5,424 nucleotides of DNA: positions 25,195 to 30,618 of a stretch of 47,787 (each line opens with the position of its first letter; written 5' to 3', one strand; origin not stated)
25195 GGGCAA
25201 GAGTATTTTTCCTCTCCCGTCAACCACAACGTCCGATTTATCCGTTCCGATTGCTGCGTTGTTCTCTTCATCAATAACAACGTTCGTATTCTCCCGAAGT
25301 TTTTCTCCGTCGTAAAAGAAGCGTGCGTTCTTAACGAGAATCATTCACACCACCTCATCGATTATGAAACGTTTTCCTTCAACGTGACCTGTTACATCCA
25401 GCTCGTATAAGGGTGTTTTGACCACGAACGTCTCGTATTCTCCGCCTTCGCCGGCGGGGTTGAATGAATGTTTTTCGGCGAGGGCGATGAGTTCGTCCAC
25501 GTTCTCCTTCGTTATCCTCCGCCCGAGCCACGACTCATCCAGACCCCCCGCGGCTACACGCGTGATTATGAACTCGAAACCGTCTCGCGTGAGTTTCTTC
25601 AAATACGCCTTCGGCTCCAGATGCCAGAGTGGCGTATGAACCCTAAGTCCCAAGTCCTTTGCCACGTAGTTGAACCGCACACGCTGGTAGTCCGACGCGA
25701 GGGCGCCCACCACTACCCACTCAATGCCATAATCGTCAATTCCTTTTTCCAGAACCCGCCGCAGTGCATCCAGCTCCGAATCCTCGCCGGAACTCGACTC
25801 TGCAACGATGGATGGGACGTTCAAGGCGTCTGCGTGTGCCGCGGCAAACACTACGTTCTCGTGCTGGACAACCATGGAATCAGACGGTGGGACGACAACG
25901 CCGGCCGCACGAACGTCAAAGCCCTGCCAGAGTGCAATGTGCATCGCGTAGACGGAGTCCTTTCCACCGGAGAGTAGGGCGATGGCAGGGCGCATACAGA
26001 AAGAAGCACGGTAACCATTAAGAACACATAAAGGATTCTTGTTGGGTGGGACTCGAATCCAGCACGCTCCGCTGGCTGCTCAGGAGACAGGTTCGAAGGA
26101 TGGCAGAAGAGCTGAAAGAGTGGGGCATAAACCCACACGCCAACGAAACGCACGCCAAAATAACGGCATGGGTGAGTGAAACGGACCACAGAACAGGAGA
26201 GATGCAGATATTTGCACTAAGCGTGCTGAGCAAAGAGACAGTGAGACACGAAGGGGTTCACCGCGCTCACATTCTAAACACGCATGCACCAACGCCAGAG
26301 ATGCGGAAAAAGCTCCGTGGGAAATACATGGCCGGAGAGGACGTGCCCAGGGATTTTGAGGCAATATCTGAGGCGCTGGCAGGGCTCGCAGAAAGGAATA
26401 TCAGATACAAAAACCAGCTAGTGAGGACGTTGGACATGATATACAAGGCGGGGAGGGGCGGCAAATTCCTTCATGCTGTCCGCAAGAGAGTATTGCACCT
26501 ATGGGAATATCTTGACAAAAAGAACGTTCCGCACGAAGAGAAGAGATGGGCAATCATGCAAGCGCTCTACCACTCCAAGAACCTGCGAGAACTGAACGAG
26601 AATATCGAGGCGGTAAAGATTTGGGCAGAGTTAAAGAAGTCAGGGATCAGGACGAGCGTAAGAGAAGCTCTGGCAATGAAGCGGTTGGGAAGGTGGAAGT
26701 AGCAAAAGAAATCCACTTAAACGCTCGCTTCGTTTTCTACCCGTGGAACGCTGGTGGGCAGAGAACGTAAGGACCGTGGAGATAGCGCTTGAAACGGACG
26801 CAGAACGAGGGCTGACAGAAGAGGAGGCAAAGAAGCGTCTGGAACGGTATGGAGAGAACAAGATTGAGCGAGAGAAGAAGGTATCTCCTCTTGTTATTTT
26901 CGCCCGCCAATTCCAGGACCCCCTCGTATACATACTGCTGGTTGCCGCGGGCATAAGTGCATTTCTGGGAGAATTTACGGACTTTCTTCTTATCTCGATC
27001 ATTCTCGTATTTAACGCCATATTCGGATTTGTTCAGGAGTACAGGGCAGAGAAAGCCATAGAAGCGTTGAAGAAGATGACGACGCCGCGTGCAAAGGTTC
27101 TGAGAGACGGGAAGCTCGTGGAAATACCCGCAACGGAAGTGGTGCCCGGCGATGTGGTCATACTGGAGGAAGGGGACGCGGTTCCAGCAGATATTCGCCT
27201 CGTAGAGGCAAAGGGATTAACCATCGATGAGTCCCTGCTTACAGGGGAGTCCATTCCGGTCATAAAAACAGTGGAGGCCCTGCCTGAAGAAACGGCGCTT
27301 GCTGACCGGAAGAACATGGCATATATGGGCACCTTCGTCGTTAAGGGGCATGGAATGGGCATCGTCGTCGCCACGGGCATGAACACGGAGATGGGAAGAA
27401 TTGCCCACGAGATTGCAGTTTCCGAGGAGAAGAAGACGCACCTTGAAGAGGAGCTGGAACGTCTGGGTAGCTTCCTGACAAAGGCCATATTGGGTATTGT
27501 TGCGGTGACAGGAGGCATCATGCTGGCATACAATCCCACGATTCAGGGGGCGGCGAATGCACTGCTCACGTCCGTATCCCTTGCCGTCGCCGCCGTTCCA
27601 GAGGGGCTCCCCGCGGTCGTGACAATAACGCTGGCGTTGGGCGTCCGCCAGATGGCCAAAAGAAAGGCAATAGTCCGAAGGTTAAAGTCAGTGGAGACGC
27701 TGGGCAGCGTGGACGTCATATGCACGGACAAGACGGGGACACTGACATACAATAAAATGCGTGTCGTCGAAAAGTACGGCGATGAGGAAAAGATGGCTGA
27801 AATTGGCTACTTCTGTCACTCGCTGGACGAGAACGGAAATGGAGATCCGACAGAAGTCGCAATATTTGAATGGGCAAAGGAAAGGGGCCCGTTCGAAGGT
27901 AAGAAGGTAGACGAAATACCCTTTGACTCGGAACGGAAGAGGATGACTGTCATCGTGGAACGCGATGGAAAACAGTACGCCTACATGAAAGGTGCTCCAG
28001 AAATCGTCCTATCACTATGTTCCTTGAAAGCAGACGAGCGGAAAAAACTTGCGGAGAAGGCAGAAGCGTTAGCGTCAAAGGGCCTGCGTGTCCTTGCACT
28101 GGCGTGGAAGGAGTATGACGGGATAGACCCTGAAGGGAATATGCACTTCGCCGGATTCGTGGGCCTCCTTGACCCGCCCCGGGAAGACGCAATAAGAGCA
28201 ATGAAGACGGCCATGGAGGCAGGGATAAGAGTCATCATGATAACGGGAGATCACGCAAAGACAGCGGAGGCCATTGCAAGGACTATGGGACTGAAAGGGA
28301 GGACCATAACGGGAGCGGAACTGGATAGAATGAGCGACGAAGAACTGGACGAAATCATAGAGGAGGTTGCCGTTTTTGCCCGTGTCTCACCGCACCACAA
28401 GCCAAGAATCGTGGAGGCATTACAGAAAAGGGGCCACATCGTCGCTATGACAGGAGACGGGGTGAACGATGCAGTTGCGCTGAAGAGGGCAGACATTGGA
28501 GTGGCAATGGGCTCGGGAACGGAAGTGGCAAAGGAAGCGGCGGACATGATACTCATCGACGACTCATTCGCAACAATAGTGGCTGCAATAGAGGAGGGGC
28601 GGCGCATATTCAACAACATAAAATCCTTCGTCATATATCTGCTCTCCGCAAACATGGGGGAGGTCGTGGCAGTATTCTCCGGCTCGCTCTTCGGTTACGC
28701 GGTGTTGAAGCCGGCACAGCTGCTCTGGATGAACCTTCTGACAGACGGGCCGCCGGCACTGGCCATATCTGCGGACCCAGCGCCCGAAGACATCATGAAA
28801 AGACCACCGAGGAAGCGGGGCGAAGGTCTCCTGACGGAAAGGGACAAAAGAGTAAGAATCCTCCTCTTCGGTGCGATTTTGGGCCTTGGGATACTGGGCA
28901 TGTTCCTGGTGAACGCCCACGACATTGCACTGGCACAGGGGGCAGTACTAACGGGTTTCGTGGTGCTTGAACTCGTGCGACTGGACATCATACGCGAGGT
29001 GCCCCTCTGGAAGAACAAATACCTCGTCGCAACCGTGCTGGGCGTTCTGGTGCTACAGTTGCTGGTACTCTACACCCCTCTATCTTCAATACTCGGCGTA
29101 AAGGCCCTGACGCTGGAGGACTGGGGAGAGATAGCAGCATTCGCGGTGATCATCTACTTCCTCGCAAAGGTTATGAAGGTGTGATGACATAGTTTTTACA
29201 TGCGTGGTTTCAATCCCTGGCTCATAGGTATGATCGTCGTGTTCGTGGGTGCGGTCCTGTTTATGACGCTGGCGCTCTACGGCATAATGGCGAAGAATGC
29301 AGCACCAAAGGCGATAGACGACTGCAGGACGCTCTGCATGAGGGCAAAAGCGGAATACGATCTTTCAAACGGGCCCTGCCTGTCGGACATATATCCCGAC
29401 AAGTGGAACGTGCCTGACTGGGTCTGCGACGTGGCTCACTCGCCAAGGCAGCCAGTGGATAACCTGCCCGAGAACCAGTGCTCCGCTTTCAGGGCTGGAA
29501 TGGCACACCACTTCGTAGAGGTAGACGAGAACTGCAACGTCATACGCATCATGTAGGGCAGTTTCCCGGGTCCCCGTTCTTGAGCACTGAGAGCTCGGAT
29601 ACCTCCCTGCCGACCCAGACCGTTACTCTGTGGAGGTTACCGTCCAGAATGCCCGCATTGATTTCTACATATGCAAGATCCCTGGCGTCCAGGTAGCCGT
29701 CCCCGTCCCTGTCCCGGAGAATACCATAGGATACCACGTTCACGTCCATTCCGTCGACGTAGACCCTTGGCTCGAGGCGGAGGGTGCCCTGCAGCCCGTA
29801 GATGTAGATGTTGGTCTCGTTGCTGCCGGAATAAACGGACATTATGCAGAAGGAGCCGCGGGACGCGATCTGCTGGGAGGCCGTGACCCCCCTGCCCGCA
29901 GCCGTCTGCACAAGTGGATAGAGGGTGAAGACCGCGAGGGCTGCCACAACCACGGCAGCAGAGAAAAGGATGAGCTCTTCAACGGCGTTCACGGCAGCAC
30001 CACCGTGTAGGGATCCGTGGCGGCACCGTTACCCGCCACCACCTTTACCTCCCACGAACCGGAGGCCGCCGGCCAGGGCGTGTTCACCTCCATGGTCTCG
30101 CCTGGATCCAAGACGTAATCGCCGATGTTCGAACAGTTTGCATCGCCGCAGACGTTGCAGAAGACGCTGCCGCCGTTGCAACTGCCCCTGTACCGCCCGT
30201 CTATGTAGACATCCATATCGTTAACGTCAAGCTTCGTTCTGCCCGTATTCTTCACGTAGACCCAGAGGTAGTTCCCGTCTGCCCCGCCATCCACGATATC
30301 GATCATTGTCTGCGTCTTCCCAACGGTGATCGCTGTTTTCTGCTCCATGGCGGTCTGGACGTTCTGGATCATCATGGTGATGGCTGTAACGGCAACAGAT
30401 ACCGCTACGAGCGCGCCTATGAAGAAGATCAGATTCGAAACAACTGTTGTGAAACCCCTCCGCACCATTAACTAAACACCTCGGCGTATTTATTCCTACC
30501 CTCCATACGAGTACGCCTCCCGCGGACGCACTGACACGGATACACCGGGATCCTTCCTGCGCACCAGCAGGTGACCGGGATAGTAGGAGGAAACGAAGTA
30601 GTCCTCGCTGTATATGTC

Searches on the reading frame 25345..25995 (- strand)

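Call 67: search_protein_families(library=pfam, proteins=[window:25345-25995:-], max_evalue=0.0001)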
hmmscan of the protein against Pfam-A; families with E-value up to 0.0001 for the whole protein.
window:25345-25995:- (216 aa): 1 family
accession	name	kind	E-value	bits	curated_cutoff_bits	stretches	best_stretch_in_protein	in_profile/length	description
PF01902.24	Diphthami_syn_2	-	2.8e-47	161.5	23.2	1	4-199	3-194/219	Diphthamide synthase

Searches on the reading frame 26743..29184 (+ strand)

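Call 9: search_protein_families(library=pfam, proteins=[window:26743-29184:+], max_evalue=0.001)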
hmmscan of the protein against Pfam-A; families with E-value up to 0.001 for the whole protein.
window:26743-29184:+ (813 aa): 7 families
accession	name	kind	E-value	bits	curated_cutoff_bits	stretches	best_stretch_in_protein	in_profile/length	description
PF00122.25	E1-E2_ATPase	-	2.3e-55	187.3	28.1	1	111-307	1-181/181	E1-E2 ATPase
PF00689.26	Cation_ATPase_C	-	6.6e-35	120.9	27.3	1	654-812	3-173/175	Cation transporting ATPase, C-terminus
PF00690.31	Cation_ATPase_N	-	1.5e-22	79.4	20.4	1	4-72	1-69/69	Cation transporter/ATPase, N-terminus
PF00702.32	Hydrolase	-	1.3e-21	78.3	26.4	1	323-584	1-191/191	haloacid dehalogenase-like hydrolase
PF13246.12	Cation_ATPase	-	1.1e-14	54.6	21.7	1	362-427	16-89/91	Cation transport ATPase (P-type)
PF08282.18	Hydrolase_3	-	2.6e-08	34.4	20.9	1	565-607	204-246/255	haloacid dehalogenase-like hydrolase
PF12710.13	HAD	-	0.00078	20.4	27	0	441-580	45-188/189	haloacid dehalogenase-like hydrolase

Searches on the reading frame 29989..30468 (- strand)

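Call 67: search_protein_families(library=pfam, proteins=[window:29989-30468:-], max_evalue=0.0001)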
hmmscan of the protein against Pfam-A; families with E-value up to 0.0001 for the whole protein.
window:29989-30468:- (159 aa): 1 family
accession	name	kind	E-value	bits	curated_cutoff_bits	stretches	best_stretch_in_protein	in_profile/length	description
PF01917.21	Arch_flagellin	-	1.3e-10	42.3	29.5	1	6-151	2-158/162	Archaebacterial flagellin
